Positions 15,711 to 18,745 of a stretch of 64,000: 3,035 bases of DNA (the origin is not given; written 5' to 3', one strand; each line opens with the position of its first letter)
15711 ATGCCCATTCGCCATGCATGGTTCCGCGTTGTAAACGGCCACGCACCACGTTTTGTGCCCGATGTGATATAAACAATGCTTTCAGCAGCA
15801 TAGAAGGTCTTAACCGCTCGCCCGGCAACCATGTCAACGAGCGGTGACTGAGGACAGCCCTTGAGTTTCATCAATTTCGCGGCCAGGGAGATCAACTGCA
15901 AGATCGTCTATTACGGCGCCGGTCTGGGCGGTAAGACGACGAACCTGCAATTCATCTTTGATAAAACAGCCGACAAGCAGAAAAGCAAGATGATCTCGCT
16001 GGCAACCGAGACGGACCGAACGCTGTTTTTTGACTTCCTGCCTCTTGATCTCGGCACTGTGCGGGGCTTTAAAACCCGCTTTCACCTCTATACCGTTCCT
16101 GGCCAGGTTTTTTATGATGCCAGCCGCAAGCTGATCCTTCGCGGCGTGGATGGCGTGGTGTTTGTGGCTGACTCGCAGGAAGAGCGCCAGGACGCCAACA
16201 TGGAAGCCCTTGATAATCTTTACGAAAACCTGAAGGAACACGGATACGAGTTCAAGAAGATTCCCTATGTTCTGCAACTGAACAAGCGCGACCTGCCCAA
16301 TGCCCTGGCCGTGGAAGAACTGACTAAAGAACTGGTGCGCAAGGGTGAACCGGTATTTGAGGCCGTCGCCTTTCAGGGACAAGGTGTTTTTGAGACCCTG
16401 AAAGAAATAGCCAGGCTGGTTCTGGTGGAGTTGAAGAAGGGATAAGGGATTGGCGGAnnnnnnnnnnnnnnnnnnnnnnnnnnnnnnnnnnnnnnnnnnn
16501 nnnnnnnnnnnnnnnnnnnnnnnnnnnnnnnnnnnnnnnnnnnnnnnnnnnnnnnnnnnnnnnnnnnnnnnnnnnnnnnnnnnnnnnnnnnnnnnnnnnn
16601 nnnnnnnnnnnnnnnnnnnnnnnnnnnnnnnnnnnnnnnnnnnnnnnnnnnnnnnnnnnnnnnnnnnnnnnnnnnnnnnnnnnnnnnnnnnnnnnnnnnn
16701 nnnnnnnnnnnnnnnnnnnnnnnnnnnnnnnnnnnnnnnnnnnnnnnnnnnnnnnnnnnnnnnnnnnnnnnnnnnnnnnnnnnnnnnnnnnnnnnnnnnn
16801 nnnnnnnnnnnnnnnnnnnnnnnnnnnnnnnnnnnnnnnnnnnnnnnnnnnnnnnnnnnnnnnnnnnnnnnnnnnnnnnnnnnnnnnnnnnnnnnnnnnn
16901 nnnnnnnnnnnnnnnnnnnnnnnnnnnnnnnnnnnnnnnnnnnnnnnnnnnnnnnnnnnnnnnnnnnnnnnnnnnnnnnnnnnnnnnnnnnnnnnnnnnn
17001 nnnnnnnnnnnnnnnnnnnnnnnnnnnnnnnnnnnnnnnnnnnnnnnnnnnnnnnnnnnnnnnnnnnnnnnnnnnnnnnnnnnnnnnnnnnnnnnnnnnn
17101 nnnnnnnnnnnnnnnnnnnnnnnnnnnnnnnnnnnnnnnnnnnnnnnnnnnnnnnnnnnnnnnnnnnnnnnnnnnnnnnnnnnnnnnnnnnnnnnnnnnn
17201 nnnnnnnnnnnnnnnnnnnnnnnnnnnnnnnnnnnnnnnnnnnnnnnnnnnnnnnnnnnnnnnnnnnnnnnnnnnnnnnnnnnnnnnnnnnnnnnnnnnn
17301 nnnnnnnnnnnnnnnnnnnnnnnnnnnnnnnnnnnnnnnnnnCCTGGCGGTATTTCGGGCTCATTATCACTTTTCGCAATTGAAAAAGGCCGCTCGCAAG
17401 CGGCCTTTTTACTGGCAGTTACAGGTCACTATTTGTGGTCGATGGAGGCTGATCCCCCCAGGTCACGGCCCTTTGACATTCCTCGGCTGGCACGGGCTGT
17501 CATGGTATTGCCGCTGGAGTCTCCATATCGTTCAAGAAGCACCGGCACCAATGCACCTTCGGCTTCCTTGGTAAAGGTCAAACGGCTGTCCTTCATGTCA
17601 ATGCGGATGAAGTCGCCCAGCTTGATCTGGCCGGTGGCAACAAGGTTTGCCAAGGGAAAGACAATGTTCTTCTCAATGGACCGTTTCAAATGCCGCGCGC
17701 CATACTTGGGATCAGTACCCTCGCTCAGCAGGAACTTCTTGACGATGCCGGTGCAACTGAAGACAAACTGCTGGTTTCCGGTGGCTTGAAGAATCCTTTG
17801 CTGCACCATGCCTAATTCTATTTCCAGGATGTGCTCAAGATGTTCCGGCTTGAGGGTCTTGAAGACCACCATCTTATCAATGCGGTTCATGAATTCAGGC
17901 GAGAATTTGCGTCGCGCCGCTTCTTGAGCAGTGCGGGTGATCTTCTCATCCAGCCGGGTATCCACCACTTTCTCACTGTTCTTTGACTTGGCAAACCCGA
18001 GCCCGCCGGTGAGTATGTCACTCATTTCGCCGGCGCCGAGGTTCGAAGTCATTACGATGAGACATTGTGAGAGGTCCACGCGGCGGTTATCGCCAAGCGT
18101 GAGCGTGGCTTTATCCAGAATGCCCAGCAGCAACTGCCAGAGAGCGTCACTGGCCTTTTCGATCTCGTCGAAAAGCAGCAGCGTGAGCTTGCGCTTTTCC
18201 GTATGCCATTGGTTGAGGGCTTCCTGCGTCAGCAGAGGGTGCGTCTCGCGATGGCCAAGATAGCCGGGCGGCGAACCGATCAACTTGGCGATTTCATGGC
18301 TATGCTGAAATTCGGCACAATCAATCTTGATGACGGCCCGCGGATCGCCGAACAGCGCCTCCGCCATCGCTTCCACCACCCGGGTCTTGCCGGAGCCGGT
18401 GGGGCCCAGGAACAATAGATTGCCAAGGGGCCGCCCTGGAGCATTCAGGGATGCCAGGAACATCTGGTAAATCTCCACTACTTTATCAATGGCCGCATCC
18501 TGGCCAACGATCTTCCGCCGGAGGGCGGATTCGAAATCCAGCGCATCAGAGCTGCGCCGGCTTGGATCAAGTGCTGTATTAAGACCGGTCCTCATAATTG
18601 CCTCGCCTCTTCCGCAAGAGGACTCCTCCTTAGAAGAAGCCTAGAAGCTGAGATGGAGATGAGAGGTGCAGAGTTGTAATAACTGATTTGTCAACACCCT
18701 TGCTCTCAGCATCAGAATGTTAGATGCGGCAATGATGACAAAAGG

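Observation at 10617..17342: Orphan MglA-type GTPase embedded in an array of five secreted VWA/MIDAS paralogs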

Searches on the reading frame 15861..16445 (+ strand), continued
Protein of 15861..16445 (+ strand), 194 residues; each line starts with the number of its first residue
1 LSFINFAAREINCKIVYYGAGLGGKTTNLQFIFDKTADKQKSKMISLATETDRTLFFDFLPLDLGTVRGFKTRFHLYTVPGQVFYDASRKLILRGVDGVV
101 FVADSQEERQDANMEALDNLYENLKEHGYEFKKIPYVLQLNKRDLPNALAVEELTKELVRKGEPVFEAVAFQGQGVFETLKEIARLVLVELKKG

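Call 56: search_protein_families(library=pfam, proteins=[L080:8164-9192:-, L080:6667-8046:-, L080:4766-6625:-, L080:10733-11260:+, L083:6927-8087:-, L071:7457-8776:-, L071:10954-12540:+], max_evalue=0.001)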
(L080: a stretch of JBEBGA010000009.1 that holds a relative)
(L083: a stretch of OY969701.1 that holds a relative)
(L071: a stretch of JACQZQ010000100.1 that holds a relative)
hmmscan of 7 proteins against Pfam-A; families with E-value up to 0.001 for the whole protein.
L080:8164-9192:- (343 aa): 1 family
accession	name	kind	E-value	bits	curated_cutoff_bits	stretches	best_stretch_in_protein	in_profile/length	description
PF01933.23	CofD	-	4.8e-97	325.1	30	1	16-294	2-273/290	2-phospho-L-lactate transferase CofD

L080:6667-8046:- (460 aa): 9 families
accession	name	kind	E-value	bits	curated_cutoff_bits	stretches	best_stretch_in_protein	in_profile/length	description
PF00132.30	Hexapep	-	4.6e-30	102.5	27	3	404-438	2-36/36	Bacterial transferase hexapeptide (six repeats)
PF25084.1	LbH_EIF2B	-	1.6e-17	63.9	54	1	268-358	15-104/105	EIF2B subunit epsilon LbH domain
PF00483.29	NTP_transferase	-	5.7e-17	62.5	21.2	1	10-225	3-221/245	Nucleotidyl transferase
PF12804.13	NTP_transf_3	-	3.7e-14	53.6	27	1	10-139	2-123/160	MobA-like NTP transferase domain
PF01128.25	IspD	-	1.1e-08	35.6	27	1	9-143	3-132/221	2-C-methyl-D-erythritol 4-phosphate cytidylyltransferase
PF14602.12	Hexapep_2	-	6.3e-08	32.6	27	1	406-438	4-34/34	Hexapeptide repeat of succinyl-transferase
PF02348.25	CTP_transf_3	-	7.1e-06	26.4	22.6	1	24-137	14-125/217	Cytidylyltransferase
PF25087.1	GMPPB_C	-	5.4e-05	23.3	39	0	327-368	11-52/110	GMPPB C-terminal domain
PF24894.1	Hexapep_GlmU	-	7.6e-05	23.2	23.3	1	290-353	16-77/104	GlmU-like, C-terminal hexapeptide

L080:4766-6625:- (620 aa): 5 families
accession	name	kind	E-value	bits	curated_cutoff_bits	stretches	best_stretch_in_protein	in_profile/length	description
PF01380.27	SIS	-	3.1e-51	173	25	2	299-421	7-130/131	SIS domain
PF13522.11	GATase_6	-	5.5e-21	75.4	27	1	66-195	10-129/130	Glutamine amidotransferase domain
PF13537.11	GATase_7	-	3.5e-15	56.6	25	1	81-201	8-122/123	Glutamine amidotransferase domain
PF13580.11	SIS_2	-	1.7e-05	25.3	27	1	330-377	90-136/138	SIS domain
PF13230.11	GATase_4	-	0.00011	21.7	23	1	56-121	61-129/272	Glutamine amidotransferases class-II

L080:10733-11260:+ (176 aa): 1 family
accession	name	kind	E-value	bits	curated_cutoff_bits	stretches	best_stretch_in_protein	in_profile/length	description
PF03544.19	TonB_C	-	8.7e-11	42.6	24.6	1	104-174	2-77/79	Gram-negative bacterial TonB protein C-terminal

L083:6927-8087:- (387 aa): 1 family
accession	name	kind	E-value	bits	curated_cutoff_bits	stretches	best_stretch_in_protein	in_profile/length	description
PF01933.23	CofD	-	9e-100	334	30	1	57-342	1-276/290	2-phospho-L-lactate transferase CofD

L071:7457-8776:- (440 aa): 3 families
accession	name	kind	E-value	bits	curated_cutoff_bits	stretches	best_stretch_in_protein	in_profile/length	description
PF01442.23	Apolipoprotein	-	2e-08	34.6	90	1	89-235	21-171/190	Apolipoprotein A1/A4/E domain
PF12732.12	YtxH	-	2.2e-05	25.2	37.5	0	67-106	33-70/71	YtxH-like protein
PF04870.21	Moulting_cycle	-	0.00078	19.3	22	0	23-155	30-151/344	Moulting cycle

L071:10954-12540:+ (529 aa): 2 families
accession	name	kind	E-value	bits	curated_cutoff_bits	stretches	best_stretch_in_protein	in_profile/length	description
PF01808.24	AICARFT_IMPCHas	-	6.9e-123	410.5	25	1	136-462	1-310/311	AICARFT/IMPCHase bienzyme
PF02142.27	MGS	-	3.1e-26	91.8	24.1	1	16-131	1-94/94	MGS-like domain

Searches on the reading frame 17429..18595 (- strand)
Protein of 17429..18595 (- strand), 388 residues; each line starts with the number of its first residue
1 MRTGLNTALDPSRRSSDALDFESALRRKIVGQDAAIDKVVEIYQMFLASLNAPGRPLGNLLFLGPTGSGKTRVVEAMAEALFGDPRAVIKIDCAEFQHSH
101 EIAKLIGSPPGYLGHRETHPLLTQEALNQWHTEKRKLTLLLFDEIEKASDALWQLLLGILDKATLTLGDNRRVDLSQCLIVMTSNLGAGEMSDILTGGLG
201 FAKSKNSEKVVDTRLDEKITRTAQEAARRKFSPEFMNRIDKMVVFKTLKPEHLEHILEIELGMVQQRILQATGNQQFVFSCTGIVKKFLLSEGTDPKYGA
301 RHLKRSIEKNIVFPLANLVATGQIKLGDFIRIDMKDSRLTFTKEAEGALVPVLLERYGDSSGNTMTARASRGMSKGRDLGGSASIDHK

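Call 3: search_protein_families(library=ncbifam, proteins=[window:17429-18595:-], max_evalue=0.01)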
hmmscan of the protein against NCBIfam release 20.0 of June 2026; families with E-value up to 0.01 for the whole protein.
window:17429-18595:- (388 aa): 16 families
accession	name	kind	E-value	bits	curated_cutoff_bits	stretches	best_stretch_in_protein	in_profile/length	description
TIGR03346.1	chaperone_ClpB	equivalog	8.3e-73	246.1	1232.1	1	18-341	556-852/853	ATP-dependent chaperone ClpB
TIGR02639.1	ClpA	equivalog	6.5e-62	209.8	993.15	1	20-333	450-733/734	ATP-dependent Clp protease ATP-binding subunit ClpA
NF008118.0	PRK10865.1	equivalog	2.9e-58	197.5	1417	1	18-339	559-853/857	ATP-dependent chaperone ClpB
NF033606.1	heat_AAA_ClpK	exception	5.1e-54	183.5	1900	1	18-345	604-911/949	heat shock survival AAA family ATPase ClpK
NF033607.0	disagg_AAA_ClpG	exception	1.6e-50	171.9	1900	1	17-370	582-909/932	AAA family protein disaggregase ClpG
TIGR03345.1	VI_ClpV1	equivalog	1e-49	169.6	884.95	1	16-319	555-835/852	type VI secretion system ATPase TssH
NF008263.0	PRK11034.1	equivalog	2.8e-42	144.6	1350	1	21-344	452-745/758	ATP-dependent Clp protease ATP-binding subunit ClpA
NF003745.1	PRK05342.1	equivalog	1.5e-06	27.3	359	0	58-81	110-133/418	ATP-dependent Clp protease ATP-binding subunit ClpX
NF009067.0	PRK12402.1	equivalog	1.2e-05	24.5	317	1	25-96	13-77/340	replication factor C small subunit 2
NF005304.0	PRK06835.1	equivalog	0.00012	21.3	215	1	34-96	163-222/330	ATP-binding protein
NF047784.1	MadB_ATPase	equivalog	0.00044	19.5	475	0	55-95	34-68/298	MadB family AAA-type ATPase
NF001679.0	PRK00440.1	equivalog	0.00062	18.9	303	1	56-84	38-66/322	replication factor C small subunit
TIGR02928.1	TIGR02928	subfamily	0.00068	18.6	181.3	1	28-104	16-97/366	orc1/cdc6 family replication initiation protein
TIGR00382.1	clpX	equivalog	0.0034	16.5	370.75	0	58-81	118-141/414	ATP-dependent protease ATP-binding subunit ClpX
TIGR00368.1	TIGR00368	hypoth_equivalog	0.0074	14.9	362.4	0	59-78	213-232/499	YifB family Mg chelatase-like AAA ATPase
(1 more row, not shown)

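Call 4: search_protein_families(library=pfam, proteins=[window:17429-18595:-], max_evalue=0.01)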
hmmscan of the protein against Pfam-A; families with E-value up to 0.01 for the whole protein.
window:17429-18595:- (388 aa): 14 families
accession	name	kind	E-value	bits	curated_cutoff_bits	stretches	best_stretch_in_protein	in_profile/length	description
PF07724.20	AAA_2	-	6.8e-36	124.2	27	1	55-241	1-165/166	AAA domain (Cdc48 subfamily)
PF10431.15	ClpB_D2-small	-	1.6e-15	57.3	21.9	1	248-332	1-81/81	C-terminal, D2-small domain, of ClpB protein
PF07728.20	AAA_5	-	7e-08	33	22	1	59-187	1-124/139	AAA domain (dynein-related subfamily)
PF13401.12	AAA_22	-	1.1e-07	32.6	27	1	59-161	7-109/130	AAA domain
PF13191.12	AAA_16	-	4.3e-07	31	32.6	1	54-162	22-158/167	AAA ATPase domain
PF00004.35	AAA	-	3.5e-06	27.9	21.2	1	60-185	1-109/131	ATPase family associated with various cellular activities (AAA)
PF00158.32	Sigma54_activat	-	4.4e-05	23.7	20.2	1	58-184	23-142/168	Sigma-54 interaction domain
PF06309.17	Torsin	-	0.00013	22.5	27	1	16-84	14-80/127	Torsin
PF13476.12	AAA_23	-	0.0013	19.8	27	1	61-87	23-49/201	AAA domain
PF00437.27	T2SSE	-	0.0018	17.4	24.9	1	55-100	140-186/370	Type II/IV secretion system protein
PF13173.12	AAA_14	-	0.0041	17.5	27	0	60-151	5-77/129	AAA domain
PF13604.12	AAA_30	-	0.0048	17.1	27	1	62-170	23-125/191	AAA domain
PF13555.12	AAA_29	-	0.0084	16.3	27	0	56-85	21-50/61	P-loop containing region of AAA domain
PF13245.12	AAA_19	-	0.0088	16.7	25.1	0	60-170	14-126/134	AAA domain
